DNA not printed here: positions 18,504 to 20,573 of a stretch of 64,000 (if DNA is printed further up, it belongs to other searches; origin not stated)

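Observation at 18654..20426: CoaE (dephospho-CoA kinase) fused in frame to an extended-SDR / NAD(P)-dependent reductase-epimerase domain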

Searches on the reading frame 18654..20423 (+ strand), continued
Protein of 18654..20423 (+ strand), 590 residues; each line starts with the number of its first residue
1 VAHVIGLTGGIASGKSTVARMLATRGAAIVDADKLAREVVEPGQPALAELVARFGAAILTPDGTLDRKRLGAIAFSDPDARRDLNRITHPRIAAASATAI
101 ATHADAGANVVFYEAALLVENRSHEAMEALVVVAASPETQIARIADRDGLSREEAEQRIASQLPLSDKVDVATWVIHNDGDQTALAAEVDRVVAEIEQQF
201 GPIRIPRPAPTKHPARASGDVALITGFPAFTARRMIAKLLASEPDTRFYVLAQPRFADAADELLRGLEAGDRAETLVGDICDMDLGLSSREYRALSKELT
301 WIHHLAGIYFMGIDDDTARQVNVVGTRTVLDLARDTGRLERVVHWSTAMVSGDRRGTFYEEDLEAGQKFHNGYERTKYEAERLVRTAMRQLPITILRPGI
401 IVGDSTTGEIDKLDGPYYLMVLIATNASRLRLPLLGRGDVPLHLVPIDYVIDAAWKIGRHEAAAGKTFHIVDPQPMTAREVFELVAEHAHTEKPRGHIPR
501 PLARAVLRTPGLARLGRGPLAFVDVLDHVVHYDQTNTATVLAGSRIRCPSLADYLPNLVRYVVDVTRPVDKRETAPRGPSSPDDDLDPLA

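Call 27: find_homologous_proteins(query=A2, max_evalue=1e-20)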
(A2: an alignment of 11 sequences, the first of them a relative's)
Query A2 (11 sequences) (373 aa, profile of the alignment): 1622 proteins with E <= 1e-20 among 8000 candidates; the best 120 are listed.
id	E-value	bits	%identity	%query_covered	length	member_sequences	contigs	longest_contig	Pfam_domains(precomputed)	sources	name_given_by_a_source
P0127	2.0e-168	578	49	98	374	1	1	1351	PF01073.26,PF07993.19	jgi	jgi:thioester reductase-like protein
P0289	8.2e-167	573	46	92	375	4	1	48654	PF01073.26,PF07993.19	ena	-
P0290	8.9e-165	566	49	98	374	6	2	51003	PF01073.26,PF07993.19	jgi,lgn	jgi:thioester reductase-like protein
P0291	7.3e-163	560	46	98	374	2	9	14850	PF01073.26,PF07993.19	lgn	-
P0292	1.5e-162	559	49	92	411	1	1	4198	PF07993.19,PF01370.28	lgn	-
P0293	1.8e-162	559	46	96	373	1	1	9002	PF01073.26,PF07993.19,PF01370.28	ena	-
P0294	3.3e-162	558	52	92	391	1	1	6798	PF16363.12,PF01073.26,PF07993.19,PF01370.28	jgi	jgi:thioester reductase-like protein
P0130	5.0e-162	557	41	99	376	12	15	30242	PF07993.19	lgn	-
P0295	7.0e-162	557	47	93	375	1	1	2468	PF01073.26,PF07993.19,PF01370.28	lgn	-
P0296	8.3e-162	556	45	93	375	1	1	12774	PF01073.26,PF07993.19,PF01370.28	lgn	-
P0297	2.0e-161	555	47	93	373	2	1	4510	PF01073.26,PF07993.19,PF01370.28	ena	-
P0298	2.6e-161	555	48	95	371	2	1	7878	PF01073.26,PF07993.19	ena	-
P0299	4.2e-161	554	47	97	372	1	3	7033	PF07993.19,PF01370.28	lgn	-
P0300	5.5e-161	554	48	95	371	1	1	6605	PF01073.26,PF07993.19,PF01370.28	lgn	-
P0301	6.7e-161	553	49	98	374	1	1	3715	PF07993.19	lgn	-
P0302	7.0e-161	553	53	92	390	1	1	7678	PF16363.12,PF01073.26,PF07993.19,PF01370.28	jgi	jgi:thioester reductase-like protein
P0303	8.9e-161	553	48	95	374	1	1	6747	PF01073.26,PF07993.19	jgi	jgi:thioester reductase-like protein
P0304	1.8e-160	552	49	98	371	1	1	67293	PF01073.26,PF07993.19,PF01370.28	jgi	jgi:thioester reductase-like protein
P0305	1.9e-160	552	52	92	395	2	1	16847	PF16363.12,PF01073.26,PF07993.19,PF01370.28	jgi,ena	-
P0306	2.0e-160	552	51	94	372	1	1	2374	PF01073.26,PF07993.19,PF01370.28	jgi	jgi:thioester reductase-like protein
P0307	2.7e-160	551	56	92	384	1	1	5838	PF01073.26,PF07993.19,PF13460.13,PF01370.28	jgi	jgi:thioester reductase-like protein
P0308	2.8e-160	551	41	99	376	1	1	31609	PF07993.19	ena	-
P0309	3.0e-160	551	47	98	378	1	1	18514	PF01073.26,PF07993.19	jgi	jgi:thioester reductase-like protein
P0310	6.1e-160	550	46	98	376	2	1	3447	PF01073.26,PF07993.19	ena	-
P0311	6.2e-160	550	47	95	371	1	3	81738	PF01073.26,PF07993.19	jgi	jgi:nucleoside-diphosphate-sugar epimerase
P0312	6.4e-160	550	52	99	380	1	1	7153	PF01073.26,PF07993.19,PF01370.28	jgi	jgi:thioester reductase-like protein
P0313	9.3e-160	550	41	99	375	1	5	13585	PF07993.19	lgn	-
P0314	9.7e-160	550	51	99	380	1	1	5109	PF16363.12,PF01073.26,PF07993.19,PF01370.28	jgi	jgi:thioester reductase-like protein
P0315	1.2e-159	549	52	94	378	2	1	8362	PF01073.26,PF07993.19,PF13460.13,PF01370.28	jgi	jgi:thioester reductase-like protein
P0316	1.3e-159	549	52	98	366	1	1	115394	PF01073.26,PF07993.19,PF01370.28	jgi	jgi:thioester reductase-like protein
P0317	1.6e-159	549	52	92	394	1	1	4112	PF16363.12,PF01073.26,PF07993.19,PF01370.28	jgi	jgi:thioester reductase-like protein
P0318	1.7e-159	549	51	94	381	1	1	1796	PF16363.12,PF01073.26,PF07993.19,PF13460.13,PF01370.28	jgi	jgi:thioester reductase-like protein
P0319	2.0e-159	549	51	98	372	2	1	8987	PF01073.26,PF07993.19,PF01370.28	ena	-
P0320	2.1e-159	548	51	98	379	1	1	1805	PF16363.12,PF01073.26,PF07993.19,PF01370.28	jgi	-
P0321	2.2e-159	548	51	99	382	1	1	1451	PF01073.26,PF07993.19,PF01370.28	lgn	-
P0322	2.2e-159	548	52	93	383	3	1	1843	PF01073.26,PF07993.19,PF01370.28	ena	-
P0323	3.4e-159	548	53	92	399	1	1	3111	PF01073.26,PF07993.19,PF01370.28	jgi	jgi:thioester reductase-like protein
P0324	3.6e-159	548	46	95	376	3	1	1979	PF01073.26,PF07993.19,PF01370.28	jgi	-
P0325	4.7e-159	547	49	95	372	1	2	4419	PF01073.26,PF07993.19,PF01370.28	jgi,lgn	jgi:thioester reductase-like protein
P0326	5.5e-159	547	49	99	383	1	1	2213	PF01073.26,PF07993.19,PF01370.28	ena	-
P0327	5.8e-159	547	52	98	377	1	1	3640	PF01073.26,PF07993.19,PF01370.28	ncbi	-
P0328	6.6e-159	547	50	98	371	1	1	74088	PF01073.26,PF07993.19,PF01370.28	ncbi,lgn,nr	ncbi:MAG: NAD-dependent epimerase/dehydratase family protein [Myxococcales bacterium]|nr:NAD-depende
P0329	6.9e-159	547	46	95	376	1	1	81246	PF01073.26,PF07993.19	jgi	jgi:thioester reductase-like protein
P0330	7.3e-159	547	50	100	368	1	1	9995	PF01073.26,PF07993.19,PF01370.28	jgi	jgi:thioester reductase-like protein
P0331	8.1e-159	547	51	99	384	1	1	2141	PF01073.26,PF07993.19,PF13460.13,PF01370.28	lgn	-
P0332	1.1e-158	546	53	98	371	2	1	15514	PF01073.26,PF07993.19,PF01370.28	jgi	jgi:thioester reductase-like protein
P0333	1.2e-158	546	45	96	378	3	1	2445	PF01073.26,PF07993.19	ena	-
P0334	1.3e-158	546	49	93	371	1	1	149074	PF01073.26,PF07993.19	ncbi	-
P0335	1.6e-158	546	52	95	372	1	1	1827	PF16363.12,PF01073.26,PF07993.19,PF01370.28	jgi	jgi:thioester reductase-like protein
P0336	1.8e-158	545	45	96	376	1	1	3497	PF01073.26,PF07993.19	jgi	jgi:thioester reductase-like protein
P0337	2.1e-158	545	49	99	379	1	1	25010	PF01073.26,PF07993.19,PF01370.28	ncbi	-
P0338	2.3e-158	545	42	99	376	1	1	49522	PF07993.19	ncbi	-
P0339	4.4e-158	544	48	99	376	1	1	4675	PF01073.26,PF07993.19,PF01370.28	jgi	jgi:thioester reductase-like protein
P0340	5.7e-158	544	52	94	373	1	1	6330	PF01073.26,PF07993.19,PF01370.28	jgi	jgi:thioester reductase-like protein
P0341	6.2e-158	544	53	92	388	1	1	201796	PF16363.12,PF01073.26,PF07993.19,PF01370.28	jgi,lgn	-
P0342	6.3e-158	544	52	94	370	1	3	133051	PF01073.26,PF07993.19,PF01370.28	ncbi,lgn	-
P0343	7.0e-158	543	46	95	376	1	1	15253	PF01073.26,PF07993.19,PF01370.28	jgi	jgi:thioester reductase-like protein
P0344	7.0e-158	543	47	97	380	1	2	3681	PF01073.26,PF07993.19,PF01370.28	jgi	jgi:thioester reductase-like protein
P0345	8.0e-158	543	46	99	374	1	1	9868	PF01073.26,PF07993.19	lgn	-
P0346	8.7e-158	543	50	96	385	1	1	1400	PF01073.26,PF07993.19,PF01370.28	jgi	jgi:thioester reductase-like protein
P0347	9.1e-158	543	48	95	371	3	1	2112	PF01073.26,PF07993.19,PF01370.28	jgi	jgi:thioester reductase-like protein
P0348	9.7e-158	543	51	94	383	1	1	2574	PF16363.12,PF01073.26,PF07993.19,PF01370.28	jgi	jgi:thioester reductase-like protein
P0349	1.0e-157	543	44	94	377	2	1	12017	PF07993.19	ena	-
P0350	1.0e-157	543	47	95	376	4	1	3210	PF01073.26,PF07993.19,PF01370.28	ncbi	-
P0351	1.2e-157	543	47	96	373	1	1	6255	PF01073.26,PF07993.19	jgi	jgi:thioester reductase-like protein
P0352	1.3e-157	543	51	98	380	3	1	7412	PF01073.26,PF07993.19,PF01370.28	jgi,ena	-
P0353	1.3e-157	543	51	99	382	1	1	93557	PF16363.12,PF01073.26,PF07993.19,PF13460.13,PF01370.28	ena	-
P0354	1.3e-157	543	51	99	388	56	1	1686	PF16363.12,PF01073.26,PF07993.19,PF13460.13,PF01370.28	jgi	jgi:thioester reductase-like protein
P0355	1.4e-157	542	49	99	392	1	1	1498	PF01073.26,PF07993.19,PF01370.28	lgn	-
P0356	1.5e-157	542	50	99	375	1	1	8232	PF01073.26,PF07993.19,PF01370.28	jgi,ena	-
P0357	1.6e-157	542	42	99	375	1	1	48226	PF07993.19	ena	-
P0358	1.6e-157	542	41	99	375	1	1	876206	PF07993.19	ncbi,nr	ncbi:MAG: SDR family oxidoreductase [Myxococcales bacterium]|nr:SDR family oxidoreductase [Myxococca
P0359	1.6e-157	542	49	99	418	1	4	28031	PF01073.26,PF07993.19,PF01370.28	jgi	jgi:thioester reductase-like protein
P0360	1.6e-157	542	52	92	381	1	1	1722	PF16363.12,PF01073.26,PF07993.19,PF01370.28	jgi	jgi:thioester reductase-like protein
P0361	1.9e-157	542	53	92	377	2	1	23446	PF01073.26,PF07993.19,PF01370.28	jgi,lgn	jgi:thioester reductase-like protein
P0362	1.9e-157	542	41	99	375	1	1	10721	PF07993.19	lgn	-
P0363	2.2e-157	542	52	92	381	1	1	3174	PF16363.12,PF01073.26,PF07993.19,PF01370.28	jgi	jgi:nucleoside-diphosphate-sugar epimerase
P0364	2.7e-157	542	48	95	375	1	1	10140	PF01073.26,PF07993.19,PF01370.28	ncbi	-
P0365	3.2e-157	541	44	98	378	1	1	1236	PF07993.19,PF01370.28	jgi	jgi:thioester reductase-like protein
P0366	3.3e-157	541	49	98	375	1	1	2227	PF01073.26,PF07993.19,PF01370.28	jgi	jgi:thioester reductase-like protein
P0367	3.3e-157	541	49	95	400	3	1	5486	PF01073.26,PF07993.19,PF01370.28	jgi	jgi:thioester reductase-like protein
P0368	3.6e-157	541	51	92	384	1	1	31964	PF01073.26,PF07993.19,PF01370.28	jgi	jgi:thioester reductase-like protein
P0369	3.7e-157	541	50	98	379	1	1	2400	PF01073.26,PF07993.19,PF01370.28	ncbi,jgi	-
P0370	4.0e-157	541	50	98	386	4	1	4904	PF01073.26,PF07993.19,PF01370.28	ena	-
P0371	5.0e-157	541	46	98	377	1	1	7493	PF07993.19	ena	-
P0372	5.2e-157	541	50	92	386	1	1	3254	PF01073.26,PF07993.19,PF01370.28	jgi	jgi:thioester reductase-like protein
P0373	5.8e-157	540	46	93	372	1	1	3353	PF01073.26,PF07993.19,PF01370.28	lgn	-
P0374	6.0e-157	540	50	99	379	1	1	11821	PF01073.26,PF07993.19,PF01370.28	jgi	jgi:thioester reductase-like protein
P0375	6.1e-157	540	52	92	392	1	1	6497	PF01073.26,PF07993.19,PF01370.28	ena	-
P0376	6.3e-157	540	47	95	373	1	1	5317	PF01073.26,PF07993.19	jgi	jgi:thioester reductase-like protein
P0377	6.4e-157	540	49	93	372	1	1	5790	PF01073.26,PF07993.19,PF01370.28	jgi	jgi:thioester reductase-like protein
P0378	7.4e-157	540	52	92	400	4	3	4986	PF01073.26,PF07993.19,PF01370.28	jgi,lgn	jgi:thioester reductase-like protein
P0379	8.0e-157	540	46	98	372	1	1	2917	PF01073.26,PF07993.19,PF01370.28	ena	-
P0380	8.1e-157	540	45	98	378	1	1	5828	PF01073.26,PF07993.19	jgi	jgi:thioester reductase-like protein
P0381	8.1e-157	540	52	92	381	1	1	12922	PF16363.12,PF01073.26,PF07993.19,PF01370.28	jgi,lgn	jgi:thioester reductase-like protein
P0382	8.2e-157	540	42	99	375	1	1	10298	PF07993.19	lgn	-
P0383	8.5e-157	540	51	94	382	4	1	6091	PF01073.26,PF07993.19,PF13460.13,PF01370.28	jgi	jgi:nucleoside-diphosphate-sugar epimerase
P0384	8.9e-157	540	50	99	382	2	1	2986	PF01073.26,PF07993.19,PF01370.28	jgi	jgi:thioester reductase-like protein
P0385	9.3e-157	540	51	99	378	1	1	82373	PF01073.26,PF07993.19,PF01370.28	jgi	jgi:thioester reductase-like protein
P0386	9.7e-157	540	46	92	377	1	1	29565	PF01073.26,PF07993.19,PF01370.28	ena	-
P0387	1.0e-156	540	53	93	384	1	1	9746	PF01073.26,PF07993.19,PF01370.28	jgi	jgi:thioester reductase-like protein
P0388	1.1e-156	540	51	99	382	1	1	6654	PF01073.26,PF07993.19,PF01370.28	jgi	-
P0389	1.2e-156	539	45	97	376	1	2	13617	PF01073.26,PF07993.19,PF01370.28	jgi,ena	jgi:thioester reductase-like protein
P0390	1.3e-156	539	50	95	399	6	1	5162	PF01073.26,PF07993.19,PF01370.28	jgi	jgi:thioester reductase-like protein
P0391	1.3e-156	539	48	98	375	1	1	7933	PF01073.26,PF07993.19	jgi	jgi:thioester reductase-like protein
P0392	1.3e-156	539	52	98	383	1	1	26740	PF01073.26,PF07993.19,PF13460.13,PF01370.28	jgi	jgi:thioester reductase-like protein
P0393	1.4e-156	539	46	95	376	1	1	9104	PF01073.26,PF07993.19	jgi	jgi:thioester reductase-like protein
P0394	1.8e-156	539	51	98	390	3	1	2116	PF01073.26,PF07993.19,PF01370.28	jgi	jgi:thioester reductase-like protein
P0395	1.8e-156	539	47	95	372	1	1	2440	PF01073.26,PF07993.19,PF01370.28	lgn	-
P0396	1.8e-156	539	50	96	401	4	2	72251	PF01073.26,PF07993.19,PF01370.28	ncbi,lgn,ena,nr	ncbi:MAG: NAD-dependent epimerase/dehydratase family protein [Myxococcales bacterium]|nr:NAD-depende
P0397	1.8e-156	539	50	98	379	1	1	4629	PF01073.26,PF07993.19,PF01370.28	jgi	jgi:thioester reductase-like protein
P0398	1.9e-156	539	45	93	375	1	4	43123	PF01073.26,PF07993.19,PF01370.28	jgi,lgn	jgi:thioester reductase-like protein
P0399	2.1e-156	539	49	99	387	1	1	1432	PF01073.26,PF07993.19,PF01370.28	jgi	jgi:thioester reductase-like protein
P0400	2.1e-156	539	51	98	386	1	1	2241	PF01073.26,PF07993.19,PF01370.28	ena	-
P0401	2.4e-156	538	49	95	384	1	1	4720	PF01073.26,PF07993.19,PF01370.28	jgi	jgi:thioester reductase-like protein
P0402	2.6e-156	538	54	98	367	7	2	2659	PF01073.26,PF07993.19,PF01370.28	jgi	jgi:thioester reductase-like protein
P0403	2.6e-156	538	43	99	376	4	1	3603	PF07993.19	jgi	jgi:thioester reductase-like protein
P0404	2.6e-156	538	45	94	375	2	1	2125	PF07993.19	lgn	-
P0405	2.7e-156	538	50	99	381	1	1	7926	PF01073.26,PF07993.19,PF01370.28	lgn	-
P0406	3.2e-156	538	44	97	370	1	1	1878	PF07993.19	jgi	jgi:thioester reductase-like protein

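Call 28: find_encoding_contigs(protein=P0358, flank=6000, max_places=2)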
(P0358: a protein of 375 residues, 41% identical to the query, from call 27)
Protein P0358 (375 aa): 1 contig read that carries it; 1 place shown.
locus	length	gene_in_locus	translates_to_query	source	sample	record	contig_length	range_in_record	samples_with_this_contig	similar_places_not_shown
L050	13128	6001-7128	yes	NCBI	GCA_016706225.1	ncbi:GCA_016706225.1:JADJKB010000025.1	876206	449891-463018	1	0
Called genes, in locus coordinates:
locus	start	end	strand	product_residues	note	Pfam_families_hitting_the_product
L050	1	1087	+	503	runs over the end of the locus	PF13506:Glyco_transf_21, PF00535:Glycos_transf_2, PF13641:Glyco_tranf_2_3, PF13632:Glyco_trans_2_3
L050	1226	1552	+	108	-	PF00216:Bac_DNA_binding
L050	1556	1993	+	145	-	PF13411:MerR_1, PF00376:MerR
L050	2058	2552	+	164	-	PF00436:SSB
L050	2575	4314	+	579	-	-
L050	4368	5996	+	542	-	-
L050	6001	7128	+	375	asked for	PF07993:NAD_binding_4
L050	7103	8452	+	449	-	PF00657:Lipase_GDSL (faint), PF13472:Lipase_GDSL_2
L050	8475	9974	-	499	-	PF13472:Lipase_GDSL_2 (weak)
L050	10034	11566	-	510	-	PF16697:Yop-YscD_cpl, PF00498:FHA, PF16697:Yop-YscD_cpl, PF00498:FHA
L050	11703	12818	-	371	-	PF00144:Beta-lactamase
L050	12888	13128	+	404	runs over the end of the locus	PF28597:T2SSF_N, PF00482:T2SSF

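Call 29: find_encoding_contigs(protein=P0341, flank=6000, max_places=2)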
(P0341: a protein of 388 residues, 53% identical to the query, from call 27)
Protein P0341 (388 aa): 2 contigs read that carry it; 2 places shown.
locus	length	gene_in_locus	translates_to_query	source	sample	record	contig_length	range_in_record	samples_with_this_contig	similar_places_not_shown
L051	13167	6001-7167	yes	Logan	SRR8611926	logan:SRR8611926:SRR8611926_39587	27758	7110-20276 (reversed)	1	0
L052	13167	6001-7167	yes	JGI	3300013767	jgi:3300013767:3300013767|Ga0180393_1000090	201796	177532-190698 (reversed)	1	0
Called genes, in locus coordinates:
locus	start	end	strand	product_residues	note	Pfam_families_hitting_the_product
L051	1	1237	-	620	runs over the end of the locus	-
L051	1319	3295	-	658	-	-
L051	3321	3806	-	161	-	PF13302:Acetyltransf_3 (faint), PF13527:Acetyltransf_9 (faint), PF00583:Acetyltransf_1, PF13673:Acetyltransf_10, PF13508:Acetyltransf_7, PF13523:Acetyltransf_8 (weak), PF08445:FR47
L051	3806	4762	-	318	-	PF01545:Cation_efflux, PF16916:ZT_dimer (weak)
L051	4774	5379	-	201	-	PF03193:RsgA_GTPase (faint), PF00350:Dynamin_N (faint), PF01926:MMR_HSR1, PF02421:FeoB_N, PF00009:GTP_EFTU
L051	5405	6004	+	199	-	PF01121:CoaE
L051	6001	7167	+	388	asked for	PF01073:3Beta_HSD, PF01370:Epimerase, PF07993:NAD_binding_4, PF16363:GDP_Man_Dehyd (weak)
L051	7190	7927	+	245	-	PF13424:TPR_12 (faint), PF00515:TPR_1 (faint), PF07719:TPR_2 (faint), PF08308:PEGA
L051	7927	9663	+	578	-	-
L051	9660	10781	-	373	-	PF05157:MshEN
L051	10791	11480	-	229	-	PF00027:cNMP_binding, PF13545:HTH_Crp_2, PF00325:Crp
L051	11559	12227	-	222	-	PF00535:Glycos_transf_2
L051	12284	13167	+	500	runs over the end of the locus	-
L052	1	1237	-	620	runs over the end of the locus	-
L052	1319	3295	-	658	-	-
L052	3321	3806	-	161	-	PF13302:Acetyltransf_3 (faint), PF13527:Acetyltransf_9 (faint), PF00583:Acetyltransf_1, PF13673:Acetyltransf_10, PF13508:Acetyltransf_7, PF13523:Acetyltransf_8 (weak), PF08445:FR47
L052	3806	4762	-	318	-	PF01545:Cation_efflux, PF16916:ZT_dimer (weak)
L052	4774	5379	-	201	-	PF03193:RsgA_GTPase (faint), PF00350:Dynamin_N (faint), PF01926:MMR_HSR1, PF02421:FeoB_N, PF00009:GTP_EFTU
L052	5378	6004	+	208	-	PF01121:CoaE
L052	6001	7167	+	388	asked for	PF01073:3Beta_HSD, PF01370:Epimerase, PF07993:NAD_binding_4, PF16363:GDP_Man_Dehyd (weak)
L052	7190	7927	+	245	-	PF13424:TPR_12 (faint), PF00515:TPR_1 (faint), PF07719:TPR_2 (faint), PF08308:PEGA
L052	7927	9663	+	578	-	-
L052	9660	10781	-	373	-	PF05157:MshEN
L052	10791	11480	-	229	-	PF00027:cNMP_binding, PF13545:HTH_Crp_2, PF00325:Crp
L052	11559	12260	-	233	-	PF00535:Glycos_transf_2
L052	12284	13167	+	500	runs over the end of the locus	-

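Call 30: find_encoding_contigs(protein=P0316, flank=6000, max_places=2)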
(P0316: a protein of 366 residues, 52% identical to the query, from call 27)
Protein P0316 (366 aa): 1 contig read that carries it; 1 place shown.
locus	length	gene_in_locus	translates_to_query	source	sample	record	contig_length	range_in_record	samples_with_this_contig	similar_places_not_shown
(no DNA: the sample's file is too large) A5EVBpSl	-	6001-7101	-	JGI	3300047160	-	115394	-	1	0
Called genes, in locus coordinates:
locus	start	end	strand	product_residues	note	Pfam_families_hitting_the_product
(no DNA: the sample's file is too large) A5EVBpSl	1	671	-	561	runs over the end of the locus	PF00069:Pkinase, PF07714:PK_Tyr_Ser-Thr, PF01636:APH (faint)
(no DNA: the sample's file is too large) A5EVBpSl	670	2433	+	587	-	-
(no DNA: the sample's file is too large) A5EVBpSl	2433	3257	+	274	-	PF08308:PEGA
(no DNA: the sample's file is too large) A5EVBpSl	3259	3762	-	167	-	PF00583:Acetyltransf_1, PF13508:Acetyltransf_7, PF08445:FR47 (weak), PF13673:Acetyltransf_10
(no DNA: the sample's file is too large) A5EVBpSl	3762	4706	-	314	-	PF01545:Cation_efflux, PF16916:ZT_dimer (weak)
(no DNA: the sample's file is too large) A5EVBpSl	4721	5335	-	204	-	PF00009:GTP_EFTU (faint), PF03193:RsgA_GTPase (faint), PF01926:MMR_HSR1, PF02421:FeoB_N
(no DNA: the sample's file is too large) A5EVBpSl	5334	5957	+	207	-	PF01121:CoaE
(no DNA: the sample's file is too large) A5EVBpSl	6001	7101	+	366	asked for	PF01073:3Beta_HSD, PF01370:Epimerase, PF07993:NAD_binding_4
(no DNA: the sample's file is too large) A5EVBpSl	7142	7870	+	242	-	PF13424:TPR_12 (faint), PF00515:TPR_1 (faint), PF07719:TPR_2 (weak), PF07721:TPR_4 (faint), PF13174:TPR_6 (faint), PF13432:TPR_16 (faint), PF08308:PEGA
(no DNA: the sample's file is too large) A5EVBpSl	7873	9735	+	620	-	-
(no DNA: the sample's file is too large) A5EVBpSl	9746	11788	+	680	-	-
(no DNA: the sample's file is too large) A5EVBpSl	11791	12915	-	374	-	PF05157:MshEN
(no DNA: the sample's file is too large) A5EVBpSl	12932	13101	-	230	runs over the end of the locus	PF00027:cNMP_binding, PF13545:HTH_Crp_2, PF00325:Crp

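Call 32: find_related_loci(query=A2, collection=metagenome_contigs, flank=4000)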
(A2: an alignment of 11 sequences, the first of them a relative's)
Query A2 (373 aa) in metagenome_contigs; peptide patterns used: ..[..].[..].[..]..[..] (x = any residue, [..] = any of these).
600 stretches matched a pattern (row limit reached: there are more); 531 encode a relative of the query (tblastn E <= 1e-3); the best 80 are kept; 80 distinct loci.
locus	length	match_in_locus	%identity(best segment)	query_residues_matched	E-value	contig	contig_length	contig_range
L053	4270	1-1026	70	31-373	5e-164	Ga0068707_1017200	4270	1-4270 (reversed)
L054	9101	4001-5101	64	6-373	2e-149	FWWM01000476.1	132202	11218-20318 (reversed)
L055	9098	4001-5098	64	6-372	3e-146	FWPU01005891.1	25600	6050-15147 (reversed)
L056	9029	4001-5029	58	6-349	2e-128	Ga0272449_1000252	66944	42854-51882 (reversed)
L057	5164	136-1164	58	6-349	5e-128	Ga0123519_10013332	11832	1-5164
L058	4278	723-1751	58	6-349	4e-130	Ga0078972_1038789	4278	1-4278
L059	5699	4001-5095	51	3-371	1e-112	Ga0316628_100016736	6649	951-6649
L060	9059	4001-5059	54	3-354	4e-111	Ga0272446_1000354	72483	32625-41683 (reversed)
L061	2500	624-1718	50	2-372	2e-115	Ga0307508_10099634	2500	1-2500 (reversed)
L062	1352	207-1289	50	6-372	8e-119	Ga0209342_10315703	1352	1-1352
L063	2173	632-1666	53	6-350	2e-115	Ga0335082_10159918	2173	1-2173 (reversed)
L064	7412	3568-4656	51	6-372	2e-109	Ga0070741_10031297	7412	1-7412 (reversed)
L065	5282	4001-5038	52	6-350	6e-109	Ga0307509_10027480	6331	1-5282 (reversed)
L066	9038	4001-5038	50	6-350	6e-109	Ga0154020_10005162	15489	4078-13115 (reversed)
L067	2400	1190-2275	50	6-371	2e-113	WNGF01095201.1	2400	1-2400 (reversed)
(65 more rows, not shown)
